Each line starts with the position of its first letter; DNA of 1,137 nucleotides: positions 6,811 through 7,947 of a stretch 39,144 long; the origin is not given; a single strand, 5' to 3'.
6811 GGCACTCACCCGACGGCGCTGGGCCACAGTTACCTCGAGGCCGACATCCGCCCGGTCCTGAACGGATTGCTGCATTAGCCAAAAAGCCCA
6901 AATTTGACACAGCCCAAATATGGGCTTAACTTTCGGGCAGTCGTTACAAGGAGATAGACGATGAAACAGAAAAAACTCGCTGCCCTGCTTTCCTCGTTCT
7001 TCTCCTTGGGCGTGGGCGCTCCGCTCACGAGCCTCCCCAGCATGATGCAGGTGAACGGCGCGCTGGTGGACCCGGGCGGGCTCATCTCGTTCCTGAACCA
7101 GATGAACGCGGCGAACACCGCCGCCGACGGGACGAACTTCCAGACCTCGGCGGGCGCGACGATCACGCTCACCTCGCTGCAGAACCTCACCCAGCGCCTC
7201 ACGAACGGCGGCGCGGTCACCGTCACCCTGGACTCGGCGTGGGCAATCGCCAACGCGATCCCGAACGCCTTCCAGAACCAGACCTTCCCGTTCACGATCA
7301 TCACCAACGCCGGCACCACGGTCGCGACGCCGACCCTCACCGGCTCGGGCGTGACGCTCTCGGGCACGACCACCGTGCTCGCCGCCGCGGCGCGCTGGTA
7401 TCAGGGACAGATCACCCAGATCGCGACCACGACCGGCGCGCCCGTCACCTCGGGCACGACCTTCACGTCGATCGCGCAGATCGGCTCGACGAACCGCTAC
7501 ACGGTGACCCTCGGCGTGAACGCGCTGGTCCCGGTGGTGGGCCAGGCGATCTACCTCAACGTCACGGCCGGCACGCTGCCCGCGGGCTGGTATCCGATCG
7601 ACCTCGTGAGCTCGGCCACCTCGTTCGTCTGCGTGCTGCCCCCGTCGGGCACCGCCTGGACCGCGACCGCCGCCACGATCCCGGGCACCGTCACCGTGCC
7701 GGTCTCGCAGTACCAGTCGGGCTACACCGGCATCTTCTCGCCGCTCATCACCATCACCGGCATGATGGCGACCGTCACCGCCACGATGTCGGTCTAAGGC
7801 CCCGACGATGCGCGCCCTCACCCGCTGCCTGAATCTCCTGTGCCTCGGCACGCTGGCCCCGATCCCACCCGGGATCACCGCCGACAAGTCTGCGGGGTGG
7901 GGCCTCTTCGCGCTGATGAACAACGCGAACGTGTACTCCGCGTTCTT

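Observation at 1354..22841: Repeated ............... / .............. palindromic motif at four operon junctions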

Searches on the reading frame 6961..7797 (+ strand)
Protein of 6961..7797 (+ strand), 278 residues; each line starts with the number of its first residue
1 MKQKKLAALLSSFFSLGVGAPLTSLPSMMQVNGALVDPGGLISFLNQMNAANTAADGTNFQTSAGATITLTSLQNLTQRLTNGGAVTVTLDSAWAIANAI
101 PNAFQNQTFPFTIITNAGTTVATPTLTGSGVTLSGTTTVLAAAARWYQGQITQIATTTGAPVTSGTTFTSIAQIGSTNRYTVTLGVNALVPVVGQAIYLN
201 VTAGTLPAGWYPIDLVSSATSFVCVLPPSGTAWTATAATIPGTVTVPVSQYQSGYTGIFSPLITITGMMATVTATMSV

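Call 14: search_protein_families(library=phrogs, proteins=[window:6961-7797:+], max_evalue=0.001)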
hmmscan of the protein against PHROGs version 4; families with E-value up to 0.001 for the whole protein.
window:6961-7797:+ (278 aa): 0 families

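Call 48: find_homologous_proteins(query=window:6961-7797:+, max_evalue=1e-20)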
Query window:6961-7797:+ (278 aa): 216 proteins with E <= 1e-20 among 8000 candidates; the best 120 are listed.
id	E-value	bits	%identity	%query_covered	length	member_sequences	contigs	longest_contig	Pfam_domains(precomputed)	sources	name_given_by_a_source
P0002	2.2e-164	563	100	100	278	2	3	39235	-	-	-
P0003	7.1e-141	486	87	100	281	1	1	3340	-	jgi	-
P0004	6.8e-138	477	84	100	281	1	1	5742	-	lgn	-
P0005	2.7e-136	471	85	100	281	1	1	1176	-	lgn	-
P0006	1.8e-131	455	81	100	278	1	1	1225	-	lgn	-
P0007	2.4e-130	452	79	100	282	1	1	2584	-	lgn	-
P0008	1.4e-126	439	82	96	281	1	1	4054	-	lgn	-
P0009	9.7e-123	427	80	96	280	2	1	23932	-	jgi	jgi:hypothetical protein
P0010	6.4e-110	385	70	100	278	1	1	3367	-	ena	-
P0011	1.3e-106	374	69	100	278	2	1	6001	-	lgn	-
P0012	1.3e-103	364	67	100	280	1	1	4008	-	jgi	jgi:hypothetical protein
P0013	1.9e-103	364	69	99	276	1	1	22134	-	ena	-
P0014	9.1e-102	358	68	100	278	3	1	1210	-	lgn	-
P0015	2.1e-101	357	68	100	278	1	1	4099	-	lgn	-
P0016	2.2e-100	354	66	100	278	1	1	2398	-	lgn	-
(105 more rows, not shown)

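Call 49: find_encoding_contigs(protein=P0009, flank=10000, max_places=2)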
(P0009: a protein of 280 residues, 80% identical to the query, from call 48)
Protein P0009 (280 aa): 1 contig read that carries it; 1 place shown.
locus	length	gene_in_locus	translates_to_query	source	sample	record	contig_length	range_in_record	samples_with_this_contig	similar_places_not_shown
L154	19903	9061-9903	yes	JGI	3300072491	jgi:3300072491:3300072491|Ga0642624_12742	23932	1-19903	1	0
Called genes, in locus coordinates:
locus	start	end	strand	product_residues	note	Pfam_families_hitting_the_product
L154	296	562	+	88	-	-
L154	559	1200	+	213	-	PF00226:DnaJ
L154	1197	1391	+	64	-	-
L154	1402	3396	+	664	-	-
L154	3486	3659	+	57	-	-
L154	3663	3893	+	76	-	-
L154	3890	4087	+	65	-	-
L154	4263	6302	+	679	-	-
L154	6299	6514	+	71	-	-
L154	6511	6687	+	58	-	-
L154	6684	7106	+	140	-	-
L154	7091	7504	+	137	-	-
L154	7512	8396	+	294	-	-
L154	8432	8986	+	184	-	PF00657:Lipase_GDSL (faint), PF13472:Lipase_GDSL_2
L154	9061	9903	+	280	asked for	-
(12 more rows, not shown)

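Call 50: find_encoding_contigs(protein=P0004, flank=10000, max_places=2)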
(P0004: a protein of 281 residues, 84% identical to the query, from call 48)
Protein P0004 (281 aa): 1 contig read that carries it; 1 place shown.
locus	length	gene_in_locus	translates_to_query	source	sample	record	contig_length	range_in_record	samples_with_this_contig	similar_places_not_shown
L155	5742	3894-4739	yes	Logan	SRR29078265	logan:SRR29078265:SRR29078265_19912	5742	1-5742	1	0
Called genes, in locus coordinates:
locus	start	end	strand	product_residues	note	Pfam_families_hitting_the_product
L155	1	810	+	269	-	?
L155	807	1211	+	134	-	-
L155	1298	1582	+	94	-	-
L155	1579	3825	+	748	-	-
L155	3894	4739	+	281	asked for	-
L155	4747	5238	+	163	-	-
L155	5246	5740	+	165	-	?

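Call 51: find_encoding_contigs(protein=P0003, flank=10000, max_places=2)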
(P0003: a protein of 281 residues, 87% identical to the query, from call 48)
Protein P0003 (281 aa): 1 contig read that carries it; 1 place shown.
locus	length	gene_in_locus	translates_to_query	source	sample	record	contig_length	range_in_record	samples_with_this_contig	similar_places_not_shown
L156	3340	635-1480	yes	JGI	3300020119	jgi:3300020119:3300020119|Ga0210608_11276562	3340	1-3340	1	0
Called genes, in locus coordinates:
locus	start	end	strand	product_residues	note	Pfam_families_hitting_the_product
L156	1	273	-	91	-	?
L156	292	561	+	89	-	-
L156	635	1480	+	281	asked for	-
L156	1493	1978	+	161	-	-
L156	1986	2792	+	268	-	-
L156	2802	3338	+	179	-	?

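Call 58: find_encoding_contigs(protein=P0008, flank=10000, max_places=1)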
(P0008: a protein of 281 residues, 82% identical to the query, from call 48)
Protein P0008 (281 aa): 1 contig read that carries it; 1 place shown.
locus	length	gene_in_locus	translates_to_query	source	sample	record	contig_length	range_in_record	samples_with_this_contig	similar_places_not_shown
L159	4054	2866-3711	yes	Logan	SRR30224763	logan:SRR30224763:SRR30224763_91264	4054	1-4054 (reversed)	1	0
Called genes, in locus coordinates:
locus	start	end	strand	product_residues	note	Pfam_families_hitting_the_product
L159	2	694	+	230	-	?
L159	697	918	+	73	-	-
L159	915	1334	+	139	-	PF01435:Peptidase_M48 (faint)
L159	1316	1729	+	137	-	-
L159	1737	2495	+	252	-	-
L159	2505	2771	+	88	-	-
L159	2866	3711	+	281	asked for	-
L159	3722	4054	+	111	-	?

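Call 59: find_encoding_contigs(protein=P0007, flank=10000, max_places=1)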
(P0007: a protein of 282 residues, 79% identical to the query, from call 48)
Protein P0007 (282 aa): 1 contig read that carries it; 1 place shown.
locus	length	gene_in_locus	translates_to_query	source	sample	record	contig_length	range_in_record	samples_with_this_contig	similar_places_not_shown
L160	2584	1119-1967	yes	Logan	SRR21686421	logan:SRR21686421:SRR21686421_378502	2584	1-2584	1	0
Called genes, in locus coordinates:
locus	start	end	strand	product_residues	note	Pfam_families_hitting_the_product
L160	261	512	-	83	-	-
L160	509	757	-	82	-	-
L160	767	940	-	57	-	-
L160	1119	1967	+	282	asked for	-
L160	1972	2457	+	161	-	-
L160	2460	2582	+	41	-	?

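Call 60: find_encoding_contigs(protein=P0013, flank=10000, max_places=1)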
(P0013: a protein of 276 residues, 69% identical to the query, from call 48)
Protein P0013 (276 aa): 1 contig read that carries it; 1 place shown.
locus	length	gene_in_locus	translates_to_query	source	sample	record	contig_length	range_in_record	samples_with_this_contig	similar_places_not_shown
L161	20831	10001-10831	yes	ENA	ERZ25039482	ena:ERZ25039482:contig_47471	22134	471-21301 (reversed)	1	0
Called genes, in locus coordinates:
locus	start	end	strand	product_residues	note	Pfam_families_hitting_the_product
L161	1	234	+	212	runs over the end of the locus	-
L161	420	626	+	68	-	-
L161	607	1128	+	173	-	-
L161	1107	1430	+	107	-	-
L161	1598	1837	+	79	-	-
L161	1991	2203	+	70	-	-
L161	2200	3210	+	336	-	-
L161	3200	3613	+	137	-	-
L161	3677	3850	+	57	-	-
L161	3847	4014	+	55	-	-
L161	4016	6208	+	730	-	-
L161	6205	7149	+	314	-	-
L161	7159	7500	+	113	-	-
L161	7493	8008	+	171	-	-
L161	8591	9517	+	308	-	-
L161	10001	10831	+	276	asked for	-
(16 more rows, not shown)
